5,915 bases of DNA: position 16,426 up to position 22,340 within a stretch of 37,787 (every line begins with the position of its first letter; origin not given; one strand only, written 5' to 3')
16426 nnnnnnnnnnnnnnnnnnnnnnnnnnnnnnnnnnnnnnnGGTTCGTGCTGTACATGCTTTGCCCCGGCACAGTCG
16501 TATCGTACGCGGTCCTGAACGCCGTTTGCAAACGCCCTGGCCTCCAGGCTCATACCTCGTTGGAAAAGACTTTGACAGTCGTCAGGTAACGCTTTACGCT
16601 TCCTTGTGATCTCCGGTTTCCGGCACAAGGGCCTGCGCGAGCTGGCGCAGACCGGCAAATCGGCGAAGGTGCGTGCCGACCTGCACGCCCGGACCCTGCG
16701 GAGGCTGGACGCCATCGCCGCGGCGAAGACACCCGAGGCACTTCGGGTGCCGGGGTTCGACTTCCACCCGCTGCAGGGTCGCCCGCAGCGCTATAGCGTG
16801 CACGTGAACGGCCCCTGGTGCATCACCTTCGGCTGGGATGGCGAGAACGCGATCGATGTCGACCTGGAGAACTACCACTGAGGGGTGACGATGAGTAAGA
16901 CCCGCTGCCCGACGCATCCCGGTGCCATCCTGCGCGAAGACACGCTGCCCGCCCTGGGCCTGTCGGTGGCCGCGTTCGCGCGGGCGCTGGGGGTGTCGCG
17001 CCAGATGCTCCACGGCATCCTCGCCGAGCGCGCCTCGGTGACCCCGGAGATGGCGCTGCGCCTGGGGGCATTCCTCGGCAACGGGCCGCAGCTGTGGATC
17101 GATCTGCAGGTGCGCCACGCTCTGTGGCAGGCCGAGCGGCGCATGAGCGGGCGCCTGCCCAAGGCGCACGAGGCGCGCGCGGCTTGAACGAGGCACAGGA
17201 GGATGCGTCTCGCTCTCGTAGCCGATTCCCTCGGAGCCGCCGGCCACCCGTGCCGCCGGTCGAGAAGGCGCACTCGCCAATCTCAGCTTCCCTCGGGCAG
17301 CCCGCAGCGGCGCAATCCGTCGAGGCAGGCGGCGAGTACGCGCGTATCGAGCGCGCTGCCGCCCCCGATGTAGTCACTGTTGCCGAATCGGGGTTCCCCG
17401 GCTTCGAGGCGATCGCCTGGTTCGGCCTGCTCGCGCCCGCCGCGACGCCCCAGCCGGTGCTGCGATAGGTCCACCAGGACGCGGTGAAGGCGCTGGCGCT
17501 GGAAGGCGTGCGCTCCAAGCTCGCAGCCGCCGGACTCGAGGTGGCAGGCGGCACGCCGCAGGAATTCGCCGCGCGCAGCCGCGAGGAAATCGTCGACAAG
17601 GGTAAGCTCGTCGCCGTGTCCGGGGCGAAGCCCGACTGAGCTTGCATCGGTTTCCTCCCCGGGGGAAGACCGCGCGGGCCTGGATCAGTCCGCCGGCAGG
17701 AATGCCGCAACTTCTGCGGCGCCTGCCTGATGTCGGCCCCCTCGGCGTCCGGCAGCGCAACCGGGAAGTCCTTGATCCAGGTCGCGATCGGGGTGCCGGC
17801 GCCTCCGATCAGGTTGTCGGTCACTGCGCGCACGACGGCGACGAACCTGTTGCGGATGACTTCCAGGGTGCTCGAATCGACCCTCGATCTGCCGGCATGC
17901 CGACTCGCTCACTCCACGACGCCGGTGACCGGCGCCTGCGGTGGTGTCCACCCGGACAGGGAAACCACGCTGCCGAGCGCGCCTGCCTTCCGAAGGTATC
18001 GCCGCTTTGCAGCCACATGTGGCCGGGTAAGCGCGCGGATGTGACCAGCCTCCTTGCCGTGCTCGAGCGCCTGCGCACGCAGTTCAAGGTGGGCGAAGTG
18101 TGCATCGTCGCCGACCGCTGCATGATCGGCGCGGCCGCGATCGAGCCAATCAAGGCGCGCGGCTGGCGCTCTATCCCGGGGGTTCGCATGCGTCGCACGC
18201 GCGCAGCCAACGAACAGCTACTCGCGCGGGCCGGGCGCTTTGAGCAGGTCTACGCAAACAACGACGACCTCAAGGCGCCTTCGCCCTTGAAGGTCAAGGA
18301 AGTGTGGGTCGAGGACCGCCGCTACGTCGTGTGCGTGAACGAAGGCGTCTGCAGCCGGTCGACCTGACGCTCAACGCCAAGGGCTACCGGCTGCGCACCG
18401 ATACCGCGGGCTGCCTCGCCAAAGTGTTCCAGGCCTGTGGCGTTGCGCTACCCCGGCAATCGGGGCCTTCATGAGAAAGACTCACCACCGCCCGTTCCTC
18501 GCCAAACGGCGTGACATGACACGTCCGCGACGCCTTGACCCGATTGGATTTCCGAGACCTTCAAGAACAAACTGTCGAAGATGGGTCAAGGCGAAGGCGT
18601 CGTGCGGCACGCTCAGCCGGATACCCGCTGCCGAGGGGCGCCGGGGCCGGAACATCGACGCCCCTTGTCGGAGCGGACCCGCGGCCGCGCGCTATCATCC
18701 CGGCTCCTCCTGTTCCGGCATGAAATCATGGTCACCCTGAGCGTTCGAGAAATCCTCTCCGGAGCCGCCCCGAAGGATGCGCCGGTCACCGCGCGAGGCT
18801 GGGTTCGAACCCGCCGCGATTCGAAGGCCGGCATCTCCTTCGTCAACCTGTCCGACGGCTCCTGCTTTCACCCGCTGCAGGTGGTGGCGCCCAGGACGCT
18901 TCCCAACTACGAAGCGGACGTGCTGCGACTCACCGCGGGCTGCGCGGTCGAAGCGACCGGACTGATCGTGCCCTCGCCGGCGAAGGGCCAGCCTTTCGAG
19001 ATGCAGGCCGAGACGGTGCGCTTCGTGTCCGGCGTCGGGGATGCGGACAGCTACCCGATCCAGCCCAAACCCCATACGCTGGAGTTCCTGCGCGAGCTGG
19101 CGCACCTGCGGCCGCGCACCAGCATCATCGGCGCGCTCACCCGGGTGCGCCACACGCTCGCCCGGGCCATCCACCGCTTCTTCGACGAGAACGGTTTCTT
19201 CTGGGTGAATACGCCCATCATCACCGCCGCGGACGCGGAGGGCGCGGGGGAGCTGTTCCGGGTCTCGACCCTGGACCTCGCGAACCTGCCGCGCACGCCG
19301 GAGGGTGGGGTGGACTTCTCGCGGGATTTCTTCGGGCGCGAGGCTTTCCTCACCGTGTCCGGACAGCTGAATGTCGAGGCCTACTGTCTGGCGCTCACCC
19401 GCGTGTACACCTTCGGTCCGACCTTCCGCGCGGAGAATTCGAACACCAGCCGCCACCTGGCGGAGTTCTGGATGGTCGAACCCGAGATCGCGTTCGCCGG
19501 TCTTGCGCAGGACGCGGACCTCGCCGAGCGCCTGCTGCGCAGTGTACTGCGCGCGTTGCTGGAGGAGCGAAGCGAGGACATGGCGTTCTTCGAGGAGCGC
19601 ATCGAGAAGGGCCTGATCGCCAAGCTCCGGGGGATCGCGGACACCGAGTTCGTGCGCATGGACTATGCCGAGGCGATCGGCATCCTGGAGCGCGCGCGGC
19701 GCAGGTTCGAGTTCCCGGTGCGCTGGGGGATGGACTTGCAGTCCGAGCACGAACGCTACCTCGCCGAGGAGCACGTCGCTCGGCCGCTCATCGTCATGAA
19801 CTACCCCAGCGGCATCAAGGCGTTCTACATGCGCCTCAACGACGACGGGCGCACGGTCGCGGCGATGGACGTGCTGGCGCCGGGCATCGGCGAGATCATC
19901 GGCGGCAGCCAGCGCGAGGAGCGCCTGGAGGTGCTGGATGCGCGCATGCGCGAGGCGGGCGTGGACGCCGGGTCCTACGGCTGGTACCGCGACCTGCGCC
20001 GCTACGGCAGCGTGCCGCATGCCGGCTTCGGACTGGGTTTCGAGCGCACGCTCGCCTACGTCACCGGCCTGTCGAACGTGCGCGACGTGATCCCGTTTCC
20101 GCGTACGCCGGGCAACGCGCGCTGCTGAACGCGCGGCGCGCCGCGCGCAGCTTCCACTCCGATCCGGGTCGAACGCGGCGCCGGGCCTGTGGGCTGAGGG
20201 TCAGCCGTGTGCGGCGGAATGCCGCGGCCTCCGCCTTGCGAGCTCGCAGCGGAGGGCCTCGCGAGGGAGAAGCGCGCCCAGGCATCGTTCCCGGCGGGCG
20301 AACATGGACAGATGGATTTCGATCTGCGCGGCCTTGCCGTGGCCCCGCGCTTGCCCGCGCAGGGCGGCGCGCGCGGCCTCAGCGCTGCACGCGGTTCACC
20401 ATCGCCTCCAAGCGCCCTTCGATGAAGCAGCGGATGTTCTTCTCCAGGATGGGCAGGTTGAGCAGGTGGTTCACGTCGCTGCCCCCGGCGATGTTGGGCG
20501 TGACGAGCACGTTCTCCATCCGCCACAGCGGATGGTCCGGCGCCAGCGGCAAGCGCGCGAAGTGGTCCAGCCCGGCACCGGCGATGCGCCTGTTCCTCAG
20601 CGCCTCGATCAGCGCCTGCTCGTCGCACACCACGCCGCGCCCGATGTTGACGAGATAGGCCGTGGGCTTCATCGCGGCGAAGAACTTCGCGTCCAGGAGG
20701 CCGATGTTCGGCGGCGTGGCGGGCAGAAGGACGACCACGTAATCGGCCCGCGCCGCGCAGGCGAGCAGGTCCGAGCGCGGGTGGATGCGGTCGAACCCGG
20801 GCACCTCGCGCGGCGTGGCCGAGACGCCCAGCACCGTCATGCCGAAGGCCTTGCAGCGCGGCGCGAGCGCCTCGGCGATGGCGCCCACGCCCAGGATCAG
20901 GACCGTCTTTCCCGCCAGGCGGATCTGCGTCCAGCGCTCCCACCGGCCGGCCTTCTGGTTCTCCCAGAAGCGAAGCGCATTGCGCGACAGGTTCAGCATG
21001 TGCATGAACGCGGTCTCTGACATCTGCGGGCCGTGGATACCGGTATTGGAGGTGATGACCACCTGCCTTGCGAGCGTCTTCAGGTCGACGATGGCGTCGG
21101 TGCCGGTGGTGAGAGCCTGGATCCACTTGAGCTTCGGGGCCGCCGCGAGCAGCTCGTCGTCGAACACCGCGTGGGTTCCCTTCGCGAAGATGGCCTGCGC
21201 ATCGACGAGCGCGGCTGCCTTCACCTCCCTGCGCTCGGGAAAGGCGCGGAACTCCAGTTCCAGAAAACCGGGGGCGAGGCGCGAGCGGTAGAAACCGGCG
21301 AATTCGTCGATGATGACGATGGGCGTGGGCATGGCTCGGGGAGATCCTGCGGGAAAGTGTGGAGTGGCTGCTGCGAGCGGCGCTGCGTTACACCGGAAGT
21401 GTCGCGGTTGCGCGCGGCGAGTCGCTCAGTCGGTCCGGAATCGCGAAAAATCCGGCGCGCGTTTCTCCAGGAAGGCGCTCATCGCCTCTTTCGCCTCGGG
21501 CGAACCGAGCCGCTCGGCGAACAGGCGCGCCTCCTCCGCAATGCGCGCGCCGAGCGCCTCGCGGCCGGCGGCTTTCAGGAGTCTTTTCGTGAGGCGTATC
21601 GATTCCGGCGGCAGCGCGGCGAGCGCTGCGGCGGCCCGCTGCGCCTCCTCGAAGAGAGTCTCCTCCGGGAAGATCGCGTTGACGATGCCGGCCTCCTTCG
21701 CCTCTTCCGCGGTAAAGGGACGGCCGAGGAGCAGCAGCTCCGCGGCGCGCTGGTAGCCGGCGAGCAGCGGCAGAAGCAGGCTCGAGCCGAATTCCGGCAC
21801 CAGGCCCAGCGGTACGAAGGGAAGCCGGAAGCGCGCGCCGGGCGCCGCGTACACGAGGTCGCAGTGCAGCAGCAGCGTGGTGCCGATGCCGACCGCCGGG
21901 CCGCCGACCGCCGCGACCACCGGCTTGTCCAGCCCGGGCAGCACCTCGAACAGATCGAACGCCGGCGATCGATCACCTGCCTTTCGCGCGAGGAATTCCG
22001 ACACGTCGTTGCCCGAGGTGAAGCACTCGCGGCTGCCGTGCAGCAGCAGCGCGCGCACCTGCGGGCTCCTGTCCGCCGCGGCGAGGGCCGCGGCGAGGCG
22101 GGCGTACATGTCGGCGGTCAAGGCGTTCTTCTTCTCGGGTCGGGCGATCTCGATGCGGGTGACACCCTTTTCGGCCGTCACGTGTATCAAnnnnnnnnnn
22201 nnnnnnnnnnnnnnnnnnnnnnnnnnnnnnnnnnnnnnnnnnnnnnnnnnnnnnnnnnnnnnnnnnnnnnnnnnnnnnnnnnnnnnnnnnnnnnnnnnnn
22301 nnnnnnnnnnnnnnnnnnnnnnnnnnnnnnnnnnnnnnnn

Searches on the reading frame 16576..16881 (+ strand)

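Call 43: search_protein_families(library=pfam, proteins=[window:16576-16881:+], max_evalue=0.00001)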
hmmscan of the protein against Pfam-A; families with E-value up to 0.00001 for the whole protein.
window:16576-16881:+ (101 aa): 1 family
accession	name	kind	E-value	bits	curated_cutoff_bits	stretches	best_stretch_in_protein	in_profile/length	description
PF05015.19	HigB-like_toxin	-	2.5e-11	44.3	27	1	15-96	3-87/91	RelE-like toxin of type II toxin-antitoxin system HigB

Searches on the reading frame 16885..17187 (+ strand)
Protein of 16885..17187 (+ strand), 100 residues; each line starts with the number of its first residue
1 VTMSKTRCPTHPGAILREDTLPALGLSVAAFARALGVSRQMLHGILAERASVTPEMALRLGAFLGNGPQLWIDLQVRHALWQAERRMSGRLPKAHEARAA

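Call 43: search_protein_families(library=pfam, proteins=[window:16885-17187:+], max_evalue=0.00001)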
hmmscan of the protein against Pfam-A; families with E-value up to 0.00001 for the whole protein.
window:16885-17187:+ (100 aa): 2 families
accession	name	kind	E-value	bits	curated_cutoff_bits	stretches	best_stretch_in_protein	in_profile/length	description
PF13560.12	HTH_31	-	2.2e-06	28.3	27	1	16-67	9-57/64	Helix-turn-helix domain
PF01381.28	HTH_3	-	3.5e-06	27.4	23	1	23-67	7-51/55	Helix-turn-helix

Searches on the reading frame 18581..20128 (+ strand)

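Call 43: search_protein_families(library=pfam, proteins=[window:18581-20128:+], max_evalue=0.00001)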
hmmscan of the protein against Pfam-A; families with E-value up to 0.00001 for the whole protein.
window:18581-20128:+ (515 aa): 2 families
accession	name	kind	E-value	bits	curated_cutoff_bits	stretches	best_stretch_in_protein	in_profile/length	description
PF00152.25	tRNA-synt_2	-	1.9e-60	204.9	25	1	175-509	10-307/308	tRNA synthetases class II (D, K and N)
PF01336.31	tRNA_anti-codon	-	4.8e-09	36.5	27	1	69-147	1-73/75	OB-fold nucleic acid binding domain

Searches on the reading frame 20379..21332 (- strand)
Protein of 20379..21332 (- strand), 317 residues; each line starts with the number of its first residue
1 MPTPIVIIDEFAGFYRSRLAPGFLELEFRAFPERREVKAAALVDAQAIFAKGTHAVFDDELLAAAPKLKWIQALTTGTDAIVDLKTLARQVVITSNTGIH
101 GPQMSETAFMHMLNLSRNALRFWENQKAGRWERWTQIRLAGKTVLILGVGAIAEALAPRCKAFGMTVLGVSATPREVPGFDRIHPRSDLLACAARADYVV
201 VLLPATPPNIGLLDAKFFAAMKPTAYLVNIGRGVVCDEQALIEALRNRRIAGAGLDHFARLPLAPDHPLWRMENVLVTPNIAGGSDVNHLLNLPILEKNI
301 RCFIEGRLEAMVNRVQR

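Call 3: search_protein_families(library=pfam, proteins=[window:20379-21332:-], max_evalue=0.01)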
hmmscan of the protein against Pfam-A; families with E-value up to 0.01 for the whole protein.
window:20379-21332:- (317 aa): 2 families
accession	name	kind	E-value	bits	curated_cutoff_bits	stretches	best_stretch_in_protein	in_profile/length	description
PF02826.25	2-Hacid_dh_C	-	5.4e-51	172.9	25.1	1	109-282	1-178/178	D-isomer specific 2-hydroxyacid dehydrogenase, NAD binding domain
PF00389.36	2-Hacid_dh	-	2.8e-06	27.5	24.6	1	22-108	19-102/134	D-isomer specific 2-hydroxyacid dehydrogenase, catalytic domain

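Call 4: search_protein_families(library=ncbifam, proteins=[window:20379-21332:-], max_evalue=0.01)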
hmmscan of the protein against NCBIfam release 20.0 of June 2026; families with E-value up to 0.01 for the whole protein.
window:20379-21332:- (317 aa): 21 families
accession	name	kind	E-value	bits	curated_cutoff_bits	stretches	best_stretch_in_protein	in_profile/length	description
NF041369.1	Dhydh_Halo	equivalog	2.1e-56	191.4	400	1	66-315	54-304/305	D-2-hydroxyacid dehydrogenase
TIGR01327.1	PGDH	equivalog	2.8e-37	128.7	454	1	39-282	35-279/525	phosphoglycerate dehydrogenase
NF011938.0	PRK15409.1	equivalog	1.4e-35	122.8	492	1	31-283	31-288/324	glyoxylate/hydroxypyruvate reductase GhrB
NF005069.0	PRK06487.1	equivalog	3.6e-35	121.5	448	1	40-312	44-319/320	2-hydroxyacid dehydrogenase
NF009714.1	PRK13243.1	equivalog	5.1e-35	121.4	455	1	45-309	46-318/332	glyoxylate reductase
NF005387.0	PRK06932.1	equivalog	9.5e-27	93.8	492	1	53-304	51-310/314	2-hydroxyacid dehydrogenase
NF005027.0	PRK06436.1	equivalog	2.2e-26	92.7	261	1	66-314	48-290/303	2-hydroxyacid dehydrogenase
NF012013.0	PRK15469.1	equivalog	2.4e-26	92.5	403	1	61-283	51-278/312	glyoxylate/hydroxypyruvate reductase GhrA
NF008759.0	PRK11790.1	equivalog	1.1e-24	86.9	404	1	55-284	64-297/410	phosphoglycerate dehydrogenase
NF006263.0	PRK08410.1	equivalog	5.1e-24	85.2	389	1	54-306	50-309/311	D-2-hydroxyacid dehydrogenase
NF005750.0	PRK07574.1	equivalog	1.1e-22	80.6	329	1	55-284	102-337/386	NAD-dependent formate dehydrogenase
NF000492.1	vanH_gen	exception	4.5e-16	58.8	540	1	67-256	66-250/312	D-lactate dehydrogenase VanH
NF006374.0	PRK08605.1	subfamily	2.7e-14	53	356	1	75-258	77-263/332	D-lactate dehydrogenase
NF001309.0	PRK00257.1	equivalog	3.9e-14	52.4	434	1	135-285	110-259/379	4-phosphoerythronate dehydrogenase PdxB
NF000128.1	vanH-Sc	exception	8.3e-12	44.9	650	1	103-257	121-271/337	D-lactate dehydrogenase VanH-Sc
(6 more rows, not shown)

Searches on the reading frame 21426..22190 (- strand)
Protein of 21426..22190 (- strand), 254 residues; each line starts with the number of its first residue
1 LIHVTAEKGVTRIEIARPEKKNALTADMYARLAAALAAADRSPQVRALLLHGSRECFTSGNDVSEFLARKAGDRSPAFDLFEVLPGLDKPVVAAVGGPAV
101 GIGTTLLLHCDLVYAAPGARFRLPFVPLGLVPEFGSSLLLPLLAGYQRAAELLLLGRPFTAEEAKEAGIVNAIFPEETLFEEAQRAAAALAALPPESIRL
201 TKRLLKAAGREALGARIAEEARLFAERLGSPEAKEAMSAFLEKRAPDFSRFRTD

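Call 3: search_protein_families(library=pfam, proteins=[window:21426-22190:-], max_evalue=0.01)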
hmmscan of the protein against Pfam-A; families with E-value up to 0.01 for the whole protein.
window:21426-22190:- (254 aa): 2 families
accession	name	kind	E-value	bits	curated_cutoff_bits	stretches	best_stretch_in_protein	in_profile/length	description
PF00378.25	ECH_1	-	1.2e-54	185.8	27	1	6-249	2-249/251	Enoyl-CoA hydratase/isomerase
PF16113.10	ECH_2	-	3.9e-23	82.9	27.2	1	11-179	2-177/335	Enoyl-CoA hydratase/isomerase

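Call 4: search_protein_families(library=ncbifam, proteins=[window:21426-22190:-], max_evalue=0.01)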
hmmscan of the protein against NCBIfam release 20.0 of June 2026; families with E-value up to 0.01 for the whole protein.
window:21426-22190:- (254 aa): 72 families (the best 25 are shown)
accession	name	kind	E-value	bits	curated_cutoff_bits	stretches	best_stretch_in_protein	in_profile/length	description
NF004681.0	PRK06023.1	equivalog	1.3e-72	244.4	282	1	4-243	7-248/250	crotonase/enoyl-CoA hydratase family protein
NF051848.1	EnCoAHydtEchA19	equivalog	8.5e-52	176.3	400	1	3-249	3-256/258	enoyl-CoA hydratase EchA19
NF046063.1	oxepin_alt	equivalog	3.2e-51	174.2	300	1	5-247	5-254/254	oxepin-CoA hydrolase, alternative type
NF005700.0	PRK07511.1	subfamily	2.2e-48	165.1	274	1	13-249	16-259/260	enoyl-CoA hydratase family protein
NF004857.0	PRK06210.1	equivalog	1.4e-47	162.4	341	1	6-249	15-273/275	enoyl-CoA hydratase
NF006699.0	PRK09245.1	subfamily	1.5e-44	152.2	354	1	4-249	7-264/266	crotonase/enoyl-CoA hydratase family protein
TIGR02280.1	PaaB1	equivalog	1.6e-44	152.3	345.15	1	5-249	4-254/256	2-(1,2-epoxy-1,2-dihydrophenyl)acetyl-CoA isomerase PaaG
NF007239.0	PRK09674.1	equivalog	3.1e-44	151.4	371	1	4-249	8-255/257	2,3-dehydroadipyl-CoA hydratase PaaF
NF006107.0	PRK08258.1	equivalog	2.5e-43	148.4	330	1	3-249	20-275/277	enoyl-CoA hydratase family protein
NF006109.0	PRK08260.1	subfamily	2.9e-43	148.2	320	2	87-250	112-277/296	enoyl-CoA hydratase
NF005803.0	PRK07658.1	equivalog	1e-42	146.3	313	1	2-249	4-255/257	enoyl-CoA hydratase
NF004517.0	PRK05862.1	equivalog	3.9e-42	144.5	396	1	2-249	6-255/257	enoyl-CoA hydratase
NF006007.0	PRK08138.1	subfamily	3.4e-41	141.3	355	1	5-249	13-259/261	enoyl-CoA hydratase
NF004525.0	PRK05870.1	equivalog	1.2e-39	136.7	285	1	2-240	5-246/249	enoyl-CoA hydratase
NF006100.0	PRK08252.1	subfamily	6.9e-38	130.7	282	1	3-248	6-251/254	crotonase/enoyl-CoA hydratase family protein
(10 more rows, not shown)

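Call 39: find_homologous_proteins(query=window:21426-22190:-, max_evalue=1e-40)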
Query window:21426-22190:- (254 aa): 7932 proteins with E <= 1e-40 among 8000 candidates; the best 120 are listed.
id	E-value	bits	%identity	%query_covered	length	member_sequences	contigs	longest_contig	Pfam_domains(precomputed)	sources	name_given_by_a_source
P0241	2.7e-154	530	100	100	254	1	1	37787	PF00378.26,PF16113.11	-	-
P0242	1.6e-118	413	77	99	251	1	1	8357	PF00378.26,PF16113.11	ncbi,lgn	-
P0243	6.0e-117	408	76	98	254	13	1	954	PF00378.26,PF16113.11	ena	-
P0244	7.9e-116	404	78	96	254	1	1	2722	PF00378.26,PF16113.11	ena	-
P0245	1.9e-115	403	77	96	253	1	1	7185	PF00378.26,PF16113.11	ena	-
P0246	2.4e-115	402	77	99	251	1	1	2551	PF00378.26,PF16113.11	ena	-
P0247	3.2e-115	402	77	99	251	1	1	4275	PF00378.26,PF16113.11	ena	-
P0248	1.2e-113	397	77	95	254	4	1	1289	PF00378.26,PF16113.11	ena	-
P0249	3.1e-113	395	75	99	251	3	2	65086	PF00378.26,PF16113.11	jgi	-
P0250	5.9e-112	391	74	99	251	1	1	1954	PF00378.26,PF16113.11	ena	-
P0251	1.5e-111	390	76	95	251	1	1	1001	PF00378.26,PF16113.11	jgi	-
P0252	1.6e-111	390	73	99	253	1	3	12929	PF00378.26,PF16113.11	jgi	-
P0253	2.4e-111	389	73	99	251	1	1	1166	PF00378.26,PF16113.11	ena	-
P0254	6.6e-111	388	75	99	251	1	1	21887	PF00378.26,PF16113.11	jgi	-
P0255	7.1e-111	388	75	99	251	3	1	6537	PF00378.26,PF16113.11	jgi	jgi:enoyl-CoA hydratase/carnithine racemase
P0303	7.7e-105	368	71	98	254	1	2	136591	PF00378.26,PF16113.11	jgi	jgi:enoyl-CoA hydratase/carnithine racemase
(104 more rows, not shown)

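Call 40: find_encoding_contigs(protein=P0249, flank=6000, max_places=2)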
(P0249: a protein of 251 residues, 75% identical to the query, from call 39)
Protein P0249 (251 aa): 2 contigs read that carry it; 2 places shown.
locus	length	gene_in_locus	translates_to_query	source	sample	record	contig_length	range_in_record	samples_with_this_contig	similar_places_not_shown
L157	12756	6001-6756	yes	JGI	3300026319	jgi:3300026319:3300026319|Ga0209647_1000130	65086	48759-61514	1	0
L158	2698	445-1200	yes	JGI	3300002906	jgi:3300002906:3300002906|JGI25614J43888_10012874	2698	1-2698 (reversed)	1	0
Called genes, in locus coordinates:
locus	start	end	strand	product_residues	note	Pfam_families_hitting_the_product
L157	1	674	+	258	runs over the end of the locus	PF00005:ABC_tran, PF13304:AAA_21 (faint), PF12399:BCA_ABC_TP_C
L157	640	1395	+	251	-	PF00005:ABC_tran, PF13304:AAA_21 (faint)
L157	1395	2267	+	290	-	PF02653:BPD_transp_2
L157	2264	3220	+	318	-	PF02653:BPD_transp_2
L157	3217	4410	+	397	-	PF13458:Peripla_BP_6, PF01094:ANF_receptor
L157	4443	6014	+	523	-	PF00501:AMP-binding, PF13193:AMP-binding_C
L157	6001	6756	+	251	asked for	PF00378:ECH_1, PF16113:ECH_2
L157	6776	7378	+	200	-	PF01520:Amidase_3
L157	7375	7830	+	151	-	-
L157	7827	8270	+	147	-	PF01575:MaoC_dehydratas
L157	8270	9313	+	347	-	PF04199:Cyclase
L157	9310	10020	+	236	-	PF00106:adh_short, PF01370:Epimerase (weak), PF13561:adh_short_C2, PF08659:KR (weak), PF23441:SDR (weak)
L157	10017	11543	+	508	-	PF00732:GMC_oxred_N, PF13738:Pyr_redox_3 (faint), PF05199:GMC_oxred_C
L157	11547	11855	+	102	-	PF11743:DUF3301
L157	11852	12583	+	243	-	PF00175:NAD_binding_1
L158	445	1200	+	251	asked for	PF00378:ECH_1, PF16113:ECH_2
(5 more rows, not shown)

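Call 41: find_encoding_contigs(protein=P0303, flank=6000, max_places=2)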
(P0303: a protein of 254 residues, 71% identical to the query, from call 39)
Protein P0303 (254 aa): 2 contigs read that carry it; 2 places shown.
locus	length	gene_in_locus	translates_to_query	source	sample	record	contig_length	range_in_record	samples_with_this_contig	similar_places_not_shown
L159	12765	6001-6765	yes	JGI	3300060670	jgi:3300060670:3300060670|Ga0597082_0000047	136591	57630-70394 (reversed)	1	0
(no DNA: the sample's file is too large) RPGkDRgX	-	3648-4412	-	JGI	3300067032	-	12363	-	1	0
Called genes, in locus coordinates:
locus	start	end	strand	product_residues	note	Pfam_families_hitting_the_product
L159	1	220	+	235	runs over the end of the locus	PF00005:ABC_tran, PF13304:AAA_21 (faint)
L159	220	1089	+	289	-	PF02653:BPD_transp_2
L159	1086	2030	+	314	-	PF02653:BPD_transp_2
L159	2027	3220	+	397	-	PF13458:Peripla_BP_6, PF01094:ANF_receptor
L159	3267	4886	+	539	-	PF00501:AMP-binding, PF13193:AMP-binding_C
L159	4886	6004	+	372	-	PF00990:GGDEF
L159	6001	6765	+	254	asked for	PF00378:ECH_1, PF16113:ECH_2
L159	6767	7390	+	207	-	PF01520:Amidase_3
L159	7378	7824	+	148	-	PF01575:MaoC_dehydratas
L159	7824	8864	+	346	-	PF04199:Cyclase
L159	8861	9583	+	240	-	PF00106:adh_short, PF01370:Epimerase (weak), PF08659:KR, PF13561:adh_short_C2, PF23441:SDR (faint)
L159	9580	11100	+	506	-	PF00732:GMC_oxred_N, PF05834:Lycopene_cycl (faint), PF05199:GMC_oxred_C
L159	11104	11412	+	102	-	PF11743:DUF3301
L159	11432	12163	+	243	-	PF00175:NAD_binding_1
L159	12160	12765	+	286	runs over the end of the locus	PF19795:DUF6279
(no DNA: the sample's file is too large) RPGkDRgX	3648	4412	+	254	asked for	PF00378:ECH_1, PF16113:ECH_2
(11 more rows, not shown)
